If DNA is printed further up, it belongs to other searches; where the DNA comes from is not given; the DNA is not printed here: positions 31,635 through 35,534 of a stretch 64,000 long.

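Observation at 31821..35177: Ten-fold recurring C-x6-C 'xGC-x-[ED]-[FYWL]' mini-motif punctuating the giant protein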

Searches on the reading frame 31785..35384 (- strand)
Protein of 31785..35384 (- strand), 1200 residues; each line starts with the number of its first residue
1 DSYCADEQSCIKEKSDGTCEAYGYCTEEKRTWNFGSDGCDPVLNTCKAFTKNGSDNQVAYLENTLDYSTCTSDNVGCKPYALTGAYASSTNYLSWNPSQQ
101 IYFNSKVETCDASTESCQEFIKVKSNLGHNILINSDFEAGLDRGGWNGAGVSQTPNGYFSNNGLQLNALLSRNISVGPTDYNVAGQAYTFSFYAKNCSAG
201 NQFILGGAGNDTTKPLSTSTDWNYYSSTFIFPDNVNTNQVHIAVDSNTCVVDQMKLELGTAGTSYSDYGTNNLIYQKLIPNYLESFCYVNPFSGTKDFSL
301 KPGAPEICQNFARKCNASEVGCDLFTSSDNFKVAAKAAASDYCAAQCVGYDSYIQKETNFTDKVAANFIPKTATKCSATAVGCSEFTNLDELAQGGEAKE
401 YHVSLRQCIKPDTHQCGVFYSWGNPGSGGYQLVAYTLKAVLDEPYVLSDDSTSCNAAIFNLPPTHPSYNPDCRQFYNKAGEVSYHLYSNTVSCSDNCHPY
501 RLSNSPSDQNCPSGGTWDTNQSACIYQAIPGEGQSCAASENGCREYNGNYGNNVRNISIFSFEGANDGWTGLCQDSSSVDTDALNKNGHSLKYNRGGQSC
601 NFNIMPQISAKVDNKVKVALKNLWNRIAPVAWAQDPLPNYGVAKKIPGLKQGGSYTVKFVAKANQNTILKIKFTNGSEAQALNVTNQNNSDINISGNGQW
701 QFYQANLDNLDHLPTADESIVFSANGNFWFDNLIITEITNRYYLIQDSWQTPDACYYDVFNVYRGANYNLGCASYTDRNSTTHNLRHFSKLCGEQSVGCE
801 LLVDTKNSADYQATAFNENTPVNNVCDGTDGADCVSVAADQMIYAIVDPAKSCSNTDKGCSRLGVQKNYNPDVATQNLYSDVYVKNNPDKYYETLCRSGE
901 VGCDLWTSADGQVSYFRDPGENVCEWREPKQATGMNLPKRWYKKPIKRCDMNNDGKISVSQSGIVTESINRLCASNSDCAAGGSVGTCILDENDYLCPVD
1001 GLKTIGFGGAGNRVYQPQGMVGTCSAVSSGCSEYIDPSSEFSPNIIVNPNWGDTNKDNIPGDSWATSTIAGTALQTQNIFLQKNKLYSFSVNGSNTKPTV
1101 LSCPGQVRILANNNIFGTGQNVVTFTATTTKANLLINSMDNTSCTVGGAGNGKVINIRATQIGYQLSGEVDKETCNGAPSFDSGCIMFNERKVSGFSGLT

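Call 29: predict_structure(alignment_id=A2)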
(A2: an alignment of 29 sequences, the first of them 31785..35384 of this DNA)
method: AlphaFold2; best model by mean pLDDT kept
length: 1200 residues; sequences in the alignment: 29
mean_pLDDT: 56.0   pTM: 0.28
mean pLDDT of the five models: 56.0, 54.9, 53.7, 53.5, 50.7
residues with pLDDT >= 90: 39; 70-90: 383; 50-70: 213; < 50: 565
segments of 3 or more residues with pLDDT < 50: 1-70, 72-88, 90-97, 99-134, 139-141, 259-278, 317-410, 427-430, 496-552, 603-634, 686-688, 740-811, 844-870, 874-921, 933-935, 1000-1014, 1021-1041, 1163-1177, 1189-1200
pLDDT, mean of each block of 10 residues (from residue 1): 22 29 24 24 29 33 33 43 44 44 37 25 26 48 54 67 77 67 68 87 80 86 81 70 87 69 27 34 63 59 63 50 35 30 29 26 24 25 22 24 32 75 54 77 80 83 72 82 81 53 34 42 34 34 34 65 79 84 77 76 41 46 41 55 85 82 90 84 63 85 81 82 91 76 33 25 25 30 33 38 43 59 67 61 47 42 43 47 41 36 39 40 62 56 74 77 63 72 75 69 39 47 37 27 74 82 84 88 78 86 85 69 85 81 87 82 43 46 55 34
secondary structure, 60 per line:
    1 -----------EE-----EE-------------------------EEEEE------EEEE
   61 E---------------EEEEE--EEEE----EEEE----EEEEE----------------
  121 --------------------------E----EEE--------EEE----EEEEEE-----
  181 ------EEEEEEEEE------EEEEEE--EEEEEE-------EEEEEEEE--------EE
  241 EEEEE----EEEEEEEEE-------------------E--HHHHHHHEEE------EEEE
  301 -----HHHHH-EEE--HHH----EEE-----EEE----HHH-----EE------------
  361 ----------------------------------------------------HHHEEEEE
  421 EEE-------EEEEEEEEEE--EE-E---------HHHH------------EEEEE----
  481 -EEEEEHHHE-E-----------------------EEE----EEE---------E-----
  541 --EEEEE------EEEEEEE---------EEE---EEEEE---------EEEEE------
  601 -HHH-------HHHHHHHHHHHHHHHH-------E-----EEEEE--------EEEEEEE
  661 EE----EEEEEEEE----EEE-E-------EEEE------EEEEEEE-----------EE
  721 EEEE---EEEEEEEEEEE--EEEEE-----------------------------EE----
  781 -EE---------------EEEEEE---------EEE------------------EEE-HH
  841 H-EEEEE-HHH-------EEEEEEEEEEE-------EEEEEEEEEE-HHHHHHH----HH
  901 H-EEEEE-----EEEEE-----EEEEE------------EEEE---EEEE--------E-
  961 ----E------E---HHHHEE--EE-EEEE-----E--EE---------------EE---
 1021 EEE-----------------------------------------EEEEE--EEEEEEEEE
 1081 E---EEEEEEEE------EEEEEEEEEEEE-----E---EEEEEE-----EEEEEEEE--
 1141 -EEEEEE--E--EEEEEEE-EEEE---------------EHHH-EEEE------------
elements in order (helices of 4 or more, strands of 3 or more residues): E46-50 E57-61 E77-81 E84-87 E92-95 E100-104 E152-154 E163-165 E170-175 E187-195 E202-207 E210-215 E223-230 E239-245 E250-258 H281-287 E288-290 E297-300 H306-310 E312-314 E324-326 E332-334 E416-423 E431-440 H456-459 E472-476 E482-486 E516-518 E523-525 E543-547 E554-560 E570-572 E576-580 E590-594 H612-627 E641-645 E654-662 E667-674 E679-681 E691-694 E701-707 E719-724 E728-738 E741-745 E799-804 E814-816 E835-837 E843-847 E859-869 E877-886 H888-894 E903-907 E913-917 E923-927 E940-943 E947-950 H976-979 E987-990 E1021-1023 E1065-1069 E1072-1081 E1085-1092 E1099-1110 E1120-1125 E1131-1138 E1142-1147 E1153-1159 E1161-1164 E1185-1188

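Call 33: fold_search(model_id=the predicted structure, library=pdb)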
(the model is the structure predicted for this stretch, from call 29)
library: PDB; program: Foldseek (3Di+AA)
matches with E <= 10: 1716; with E <= 0.001: 120
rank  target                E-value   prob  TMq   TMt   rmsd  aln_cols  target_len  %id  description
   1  4xup_A                1.3e-07  1.00  0.11  0.36  31.1       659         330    8  Structure of the N-terminal CBM22-1-CBM22-2 tandem domain from Paenibacillus barcinonensis Xyn10C (released 2015-06-03)
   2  4xup_F                3.0e-07  1.00  0.10  0.34  25.9       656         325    8  Structure of the N-terminal CBM22-1-CBM22-2 tandem domain from Paenibacillus barcinonensis Xyn10C (released 2015-06-03)
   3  4xup_D                6.1e-07  1.00  0.10  0.34  28.3       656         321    8  Structure of the N-terminal CBM22-1-CBM22-2 tandem domain from Paenibacillus barcinonensis Xyn10C (released 2015-06-03)
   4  4xup_E                1.6e-06  1.00  0.11  0.70   4.2       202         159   11  Structure of the N-terminal CBM22-1-CBM22-2 tandem domain from Paenibacillus barcinonensis Xyn10C (released 2015-06-03)
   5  4w8j                  1.7e-06  1.00  0.09  0.10   4.0       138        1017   23  Structure of the full-length insecticidal protein Cry1Ac reveals intriguing details of toxin packaging into in vivo form (released 2014-09-17)
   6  4xuo_A                2.3e-06  1.00  0.11  0.71   4.0       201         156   11  Structure of the CBM22-1 xylan-binding domain from Paenibacillus barcinonensis Xyn10C (released 2015-06-03)
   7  2w5f_A                2.7e-06  1.00  0.10  0.24   3.2       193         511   12  High resolution crystallographic structure of the Clostridium thermocellum N-terminal endo-1,4-beta-D-xylanase 10B (Xy (released 2010-01-19)
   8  8w7n                  2.7e-06  1.00  0.09  0.10  31.3       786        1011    7  Crystal structure of the in-cell Cry1Aa purified from Bacillus thuringiensis (released 2024-03-06)
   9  2w5f_B                3.5e-06  1.00  0.10  0.23   3.2       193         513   13  High resolution crystallographic structure of the Clostridium thermocellum N-terminal endo-1,4-beta-D-xylanase 10B (Xy (released 2010-01-19)
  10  4xup_B                4.1e-06  1.00  0.09  0.29  30.4       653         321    8  Structure of the N-terminal CBM22-1-CBM22-2 tandem domain from Paenibacillus barcinonensis Xyn10C (released 2015-06-03)
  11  2zey_A                4.3e-06  1.00  0.09  0.61   4.4       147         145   18  Family 16 carbohydrate binding module (released 2008-03-04)
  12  6uwi_A                5.0e-06  1.00  0.09  0.16   7.2       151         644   15  Crystal structure of the Clostridium difficile translocase CDTb (released 2020-01-22)
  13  6uwi_E                6.9e-06  1.00  0.09  0.15   7.2       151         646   15  Crystal structure of the Clostridium difficile translocase CDTb (released 2020-01-22)
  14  6qev_B                6.9e-06  1.00  0.09  0.08  37.9       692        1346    9  EngBF DARPin Fusion 4b B6 (released 2019-11-06)
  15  8a1a_A                8.0e-06  1.00  0.09  0.08  37.7       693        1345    9  Structure of a leucinostatin derivative determined by host lattice display : L1F11V1 construct (released 2022-12-07)
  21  2zey_B                1.2e-05  1.00  0.09  0.59   4.5       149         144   20  Family 16 carbohydrate binding module (released 2008-03-04)
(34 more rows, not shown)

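Call 67: search_solved_structures(query=A1, max_evalue=1)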
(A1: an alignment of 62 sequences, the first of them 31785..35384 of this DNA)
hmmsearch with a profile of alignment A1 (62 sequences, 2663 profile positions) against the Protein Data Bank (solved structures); distinct sequences matched with E-value up to 1: 1.
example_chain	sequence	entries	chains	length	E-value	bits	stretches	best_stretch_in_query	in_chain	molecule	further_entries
1gui_A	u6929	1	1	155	0.018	15.4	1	1268-2076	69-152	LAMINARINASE 16A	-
